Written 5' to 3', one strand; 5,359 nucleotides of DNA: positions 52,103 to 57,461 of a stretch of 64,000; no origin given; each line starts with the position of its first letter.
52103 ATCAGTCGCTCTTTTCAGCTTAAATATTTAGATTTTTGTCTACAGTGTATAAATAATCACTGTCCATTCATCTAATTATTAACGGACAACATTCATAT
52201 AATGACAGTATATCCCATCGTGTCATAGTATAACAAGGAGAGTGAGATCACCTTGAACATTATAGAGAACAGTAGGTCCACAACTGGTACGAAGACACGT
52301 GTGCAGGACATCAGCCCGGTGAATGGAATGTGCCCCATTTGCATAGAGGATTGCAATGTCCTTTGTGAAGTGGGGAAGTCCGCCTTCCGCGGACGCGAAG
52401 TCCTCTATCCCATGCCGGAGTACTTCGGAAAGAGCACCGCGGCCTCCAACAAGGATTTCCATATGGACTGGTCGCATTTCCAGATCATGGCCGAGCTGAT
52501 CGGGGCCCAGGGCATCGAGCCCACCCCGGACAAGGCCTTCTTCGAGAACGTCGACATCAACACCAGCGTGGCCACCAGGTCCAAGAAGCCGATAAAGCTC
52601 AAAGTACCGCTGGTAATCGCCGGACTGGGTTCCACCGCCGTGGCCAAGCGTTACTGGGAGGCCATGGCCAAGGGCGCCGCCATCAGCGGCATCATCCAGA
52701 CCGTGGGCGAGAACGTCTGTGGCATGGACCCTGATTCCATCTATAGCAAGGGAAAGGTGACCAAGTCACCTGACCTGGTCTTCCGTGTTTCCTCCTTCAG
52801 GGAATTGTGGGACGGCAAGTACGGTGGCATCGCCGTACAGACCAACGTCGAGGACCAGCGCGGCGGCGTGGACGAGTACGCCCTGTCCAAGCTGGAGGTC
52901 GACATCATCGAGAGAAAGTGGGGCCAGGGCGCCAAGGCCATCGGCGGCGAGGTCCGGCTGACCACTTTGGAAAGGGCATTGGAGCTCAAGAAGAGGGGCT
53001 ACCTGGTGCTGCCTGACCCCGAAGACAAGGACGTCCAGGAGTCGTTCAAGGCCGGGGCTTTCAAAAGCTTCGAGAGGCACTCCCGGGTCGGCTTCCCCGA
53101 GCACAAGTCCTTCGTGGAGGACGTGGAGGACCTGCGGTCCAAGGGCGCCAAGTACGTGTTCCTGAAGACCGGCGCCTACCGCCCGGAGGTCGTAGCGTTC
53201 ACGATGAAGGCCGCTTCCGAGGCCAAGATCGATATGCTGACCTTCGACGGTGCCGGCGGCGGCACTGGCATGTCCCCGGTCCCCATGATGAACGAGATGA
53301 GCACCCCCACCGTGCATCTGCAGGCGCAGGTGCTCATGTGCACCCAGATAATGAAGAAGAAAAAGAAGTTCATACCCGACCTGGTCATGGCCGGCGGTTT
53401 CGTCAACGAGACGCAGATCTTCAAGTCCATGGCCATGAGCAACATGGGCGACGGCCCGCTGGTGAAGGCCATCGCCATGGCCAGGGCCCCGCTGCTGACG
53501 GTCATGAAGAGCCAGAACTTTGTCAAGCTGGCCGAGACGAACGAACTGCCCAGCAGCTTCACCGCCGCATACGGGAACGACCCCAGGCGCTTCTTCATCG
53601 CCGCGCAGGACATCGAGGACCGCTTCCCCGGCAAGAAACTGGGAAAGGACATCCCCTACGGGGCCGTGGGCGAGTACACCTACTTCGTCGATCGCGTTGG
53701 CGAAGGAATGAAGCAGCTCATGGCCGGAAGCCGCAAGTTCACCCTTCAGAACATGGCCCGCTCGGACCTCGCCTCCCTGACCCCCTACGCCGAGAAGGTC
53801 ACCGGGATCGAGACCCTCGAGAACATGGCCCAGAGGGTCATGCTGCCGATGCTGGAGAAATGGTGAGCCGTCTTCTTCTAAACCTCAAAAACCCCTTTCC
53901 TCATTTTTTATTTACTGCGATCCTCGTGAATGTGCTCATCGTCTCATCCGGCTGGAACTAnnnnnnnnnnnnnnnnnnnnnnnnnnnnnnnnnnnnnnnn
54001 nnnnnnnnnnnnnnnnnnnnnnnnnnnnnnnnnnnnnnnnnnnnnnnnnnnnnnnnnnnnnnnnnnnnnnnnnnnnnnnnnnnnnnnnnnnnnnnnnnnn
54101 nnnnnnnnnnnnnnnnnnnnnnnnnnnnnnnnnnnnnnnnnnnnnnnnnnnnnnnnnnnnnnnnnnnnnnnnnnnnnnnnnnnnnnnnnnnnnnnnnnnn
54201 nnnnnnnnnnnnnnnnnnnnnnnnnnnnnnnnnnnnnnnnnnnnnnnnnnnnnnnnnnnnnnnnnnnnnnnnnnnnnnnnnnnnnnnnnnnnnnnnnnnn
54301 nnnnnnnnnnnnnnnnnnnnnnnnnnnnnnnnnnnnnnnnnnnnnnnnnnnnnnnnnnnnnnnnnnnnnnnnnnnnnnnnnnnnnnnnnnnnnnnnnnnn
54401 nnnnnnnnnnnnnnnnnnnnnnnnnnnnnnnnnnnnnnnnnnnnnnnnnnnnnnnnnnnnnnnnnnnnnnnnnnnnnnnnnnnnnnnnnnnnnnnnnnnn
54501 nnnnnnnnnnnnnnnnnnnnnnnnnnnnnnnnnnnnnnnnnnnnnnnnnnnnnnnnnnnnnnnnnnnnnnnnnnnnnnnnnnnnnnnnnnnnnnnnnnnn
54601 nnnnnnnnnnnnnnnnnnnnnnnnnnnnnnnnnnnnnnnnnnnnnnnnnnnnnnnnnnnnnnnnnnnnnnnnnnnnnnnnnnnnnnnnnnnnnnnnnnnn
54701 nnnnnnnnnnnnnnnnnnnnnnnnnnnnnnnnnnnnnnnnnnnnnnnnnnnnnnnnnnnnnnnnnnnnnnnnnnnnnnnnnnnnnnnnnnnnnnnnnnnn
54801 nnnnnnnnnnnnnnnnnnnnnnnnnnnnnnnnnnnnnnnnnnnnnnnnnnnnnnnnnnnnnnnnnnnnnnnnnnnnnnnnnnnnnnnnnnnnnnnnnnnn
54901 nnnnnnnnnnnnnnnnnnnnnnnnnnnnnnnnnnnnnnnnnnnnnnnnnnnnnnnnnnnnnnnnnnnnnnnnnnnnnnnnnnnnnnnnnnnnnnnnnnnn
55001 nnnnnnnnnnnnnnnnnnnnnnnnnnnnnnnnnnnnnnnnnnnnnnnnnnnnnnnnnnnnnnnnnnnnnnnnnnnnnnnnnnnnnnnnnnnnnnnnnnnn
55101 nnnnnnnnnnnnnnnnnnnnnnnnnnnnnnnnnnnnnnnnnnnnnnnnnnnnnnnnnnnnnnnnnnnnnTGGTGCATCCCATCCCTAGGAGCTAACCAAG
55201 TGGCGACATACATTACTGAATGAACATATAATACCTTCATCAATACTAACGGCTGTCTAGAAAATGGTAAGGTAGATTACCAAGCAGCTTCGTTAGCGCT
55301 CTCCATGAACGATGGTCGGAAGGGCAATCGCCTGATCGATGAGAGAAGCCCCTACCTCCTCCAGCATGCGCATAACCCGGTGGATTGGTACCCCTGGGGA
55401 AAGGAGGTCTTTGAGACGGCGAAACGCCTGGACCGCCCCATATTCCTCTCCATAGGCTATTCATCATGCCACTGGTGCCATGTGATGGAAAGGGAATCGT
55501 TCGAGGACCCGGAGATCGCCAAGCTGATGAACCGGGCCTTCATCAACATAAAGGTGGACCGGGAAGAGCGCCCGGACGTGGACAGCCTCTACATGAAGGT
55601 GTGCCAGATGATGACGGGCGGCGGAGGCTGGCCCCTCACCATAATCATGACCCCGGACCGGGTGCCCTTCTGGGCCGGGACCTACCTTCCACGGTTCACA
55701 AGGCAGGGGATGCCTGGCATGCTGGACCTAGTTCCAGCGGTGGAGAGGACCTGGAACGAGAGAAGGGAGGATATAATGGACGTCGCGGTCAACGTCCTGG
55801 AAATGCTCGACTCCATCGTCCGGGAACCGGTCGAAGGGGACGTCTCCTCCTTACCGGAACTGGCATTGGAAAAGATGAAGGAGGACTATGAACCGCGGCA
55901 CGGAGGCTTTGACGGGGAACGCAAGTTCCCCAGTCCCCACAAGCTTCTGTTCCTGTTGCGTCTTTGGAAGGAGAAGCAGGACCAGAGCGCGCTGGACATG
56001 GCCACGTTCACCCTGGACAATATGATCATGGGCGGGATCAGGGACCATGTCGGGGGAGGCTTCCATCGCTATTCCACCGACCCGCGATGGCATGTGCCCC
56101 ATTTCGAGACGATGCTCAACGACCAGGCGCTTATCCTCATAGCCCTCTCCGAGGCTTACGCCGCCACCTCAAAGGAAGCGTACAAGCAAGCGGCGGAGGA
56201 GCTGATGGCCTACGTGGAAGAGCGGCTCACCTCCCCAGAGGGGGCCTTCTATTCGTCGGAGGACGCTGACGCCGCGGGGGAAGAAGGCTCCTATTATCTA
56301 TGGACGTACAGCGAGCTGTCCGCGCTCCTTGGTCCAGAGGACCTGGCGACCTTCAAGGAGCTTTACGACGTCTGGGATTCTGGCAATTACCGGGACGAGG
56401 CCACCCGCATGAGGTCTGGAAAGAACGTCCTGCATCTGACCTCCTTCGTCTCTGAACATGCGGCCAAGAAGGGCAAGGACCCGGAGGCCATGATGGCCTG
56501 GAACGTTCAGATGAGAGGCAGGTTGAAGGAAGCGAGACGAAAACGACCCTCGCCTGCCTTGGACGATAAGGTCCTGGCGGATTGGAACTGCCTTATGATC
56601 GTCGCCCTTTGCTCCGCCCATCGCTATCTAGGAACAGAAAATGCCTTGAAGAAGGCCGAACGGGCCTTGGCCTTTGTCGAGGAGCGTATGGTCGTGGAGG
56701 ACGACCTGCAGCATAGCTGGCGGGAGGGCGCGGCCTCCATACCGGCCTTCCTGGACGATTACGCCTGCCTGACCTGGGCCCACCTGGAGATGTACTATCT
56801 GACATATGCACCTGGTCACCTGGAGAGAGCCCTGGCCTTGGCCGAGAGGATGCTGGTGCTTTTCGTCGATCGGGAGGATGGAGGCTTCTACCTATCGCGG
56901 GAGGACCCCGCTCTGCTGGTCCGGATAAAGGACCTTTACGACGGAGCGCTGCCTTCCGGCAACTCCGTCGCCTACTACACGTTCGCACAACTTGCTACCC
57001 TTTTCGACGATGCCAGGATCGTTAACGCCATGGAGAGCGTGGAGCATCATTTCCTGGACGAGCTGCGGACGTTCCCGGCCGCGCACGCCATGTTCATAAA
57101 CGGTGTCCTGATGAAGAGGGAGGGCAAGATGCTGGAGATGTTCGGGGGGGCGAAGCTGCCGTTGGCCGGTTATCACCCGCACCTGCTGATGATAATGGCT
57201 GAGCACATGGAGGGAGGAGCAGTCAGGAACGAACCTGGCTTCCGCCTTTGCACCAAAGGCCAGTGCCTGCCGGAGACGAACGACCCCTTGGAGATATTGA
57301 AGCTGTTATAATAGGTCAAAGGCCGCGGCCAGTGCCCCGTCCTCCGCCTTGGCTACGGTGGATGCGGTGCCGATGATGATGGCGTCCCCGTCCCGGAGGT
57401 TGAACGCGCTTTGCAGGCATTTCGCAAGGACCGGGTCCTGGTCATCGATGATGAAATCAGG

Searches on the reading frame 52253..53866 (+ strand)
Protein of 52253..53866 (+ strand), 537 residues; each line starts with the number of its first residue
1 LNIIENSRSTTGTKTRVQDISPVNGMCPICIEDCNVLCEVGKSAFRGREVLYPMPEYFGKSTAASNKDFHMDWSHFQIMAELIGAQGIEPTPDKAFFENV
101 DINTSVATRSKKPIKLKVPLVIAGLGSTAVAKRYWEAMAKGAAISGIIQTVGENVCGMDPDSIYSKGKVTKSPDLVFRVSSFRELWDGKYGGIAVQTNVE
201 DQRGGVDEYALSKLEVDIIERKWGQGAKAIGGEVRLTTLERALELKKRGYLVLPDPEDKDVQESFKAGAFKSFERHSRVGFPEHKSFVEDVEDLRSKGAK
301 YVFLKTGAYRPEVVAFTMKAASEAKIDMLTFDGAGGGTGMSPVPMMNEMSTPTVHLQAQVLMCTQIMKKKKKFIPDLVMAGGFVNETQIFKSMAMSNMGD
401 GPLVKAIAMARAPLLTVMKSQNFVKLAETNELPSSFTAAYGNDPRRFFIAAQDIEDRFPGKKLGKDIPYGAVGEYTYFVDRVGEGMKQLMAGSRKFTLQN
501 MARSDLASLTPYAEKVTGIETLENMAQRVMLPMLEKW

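Call 7: search_protein_families(library=pfam, proteins=[window:52253-53866:+], max_evalue=0.00001)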
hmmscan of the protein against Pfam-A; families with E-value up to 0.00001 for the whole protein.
window:52253-53866:+ (537 aa): 1 family
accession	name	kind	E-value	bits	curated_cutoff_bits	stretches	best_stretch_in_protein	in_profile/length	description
PF01645.23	Glu_synthase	-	3.1e-11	43.5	20.4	0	288-395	192-296/369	Conserved region in glutamate synthase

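Call 81: search_protein_families(library=pfam, proteins=[window:52253-53866:+], max_evalue=0.001)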
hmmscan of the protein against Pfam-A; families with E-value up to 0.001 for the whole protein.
window:52253-53866:+ (537 aa): 1 family
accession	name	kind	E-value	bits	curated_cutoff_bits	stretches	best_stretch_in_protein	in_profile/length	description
PF01645.23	Glu_synthase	-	3.1e-11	43.5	20.4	2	288-395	192-296/369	Conserved region in glutamate synthase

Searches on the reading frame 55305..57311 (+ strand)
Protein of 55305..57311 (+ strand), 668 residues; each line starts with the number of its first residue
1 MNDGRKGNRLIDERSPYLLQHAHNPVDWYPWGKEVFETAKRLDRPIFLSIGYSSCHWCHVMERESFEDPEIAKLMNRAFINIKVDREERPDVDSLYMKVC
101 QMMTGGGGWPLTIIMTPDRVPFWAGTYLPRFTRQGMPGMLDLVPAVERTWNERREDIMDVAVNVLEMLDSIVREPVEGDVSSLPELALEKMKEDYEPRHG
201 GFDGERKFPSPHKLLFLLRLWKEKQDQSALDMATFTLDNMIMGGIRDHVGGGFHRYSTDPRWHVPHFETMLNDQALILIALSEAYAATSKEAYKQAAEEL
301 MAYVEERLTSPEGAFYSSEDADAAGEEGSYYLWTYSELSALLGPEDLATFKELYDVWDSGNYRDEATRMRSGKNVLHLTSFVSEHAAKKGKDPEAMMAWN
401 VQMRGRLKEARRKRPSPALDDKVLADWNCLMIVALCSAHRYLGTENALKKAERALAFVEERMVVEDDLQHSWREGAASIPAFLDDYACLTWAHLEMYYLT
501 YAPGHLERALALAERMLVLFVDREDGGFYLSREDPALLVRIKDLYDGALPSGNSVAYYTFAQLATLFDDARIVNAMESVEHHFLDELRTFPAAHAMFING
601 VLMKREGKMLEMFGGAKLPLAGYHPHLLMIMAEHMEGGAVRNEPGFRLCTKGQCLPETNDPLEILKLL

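Call 7: search_protein_families(library=pfam, proteins=[window:55305-57311:+], max_evalue=0.00001)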
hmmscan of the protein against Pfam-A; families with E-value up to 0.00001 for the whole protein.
window:55305-57311:+ (668 aa): 2 families
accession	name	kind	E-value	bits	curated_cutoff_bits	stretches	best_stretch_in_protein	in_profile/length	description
PF03190.21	Thioredox_DsbH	-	1.2e-75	253.4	27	1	8-168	2-162/163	Protein of unknown function, DUF255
PF13899.12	Thioredoxin_7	-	1.1e-07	32.3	27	1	27-91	1-65/83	Thioredoxin-like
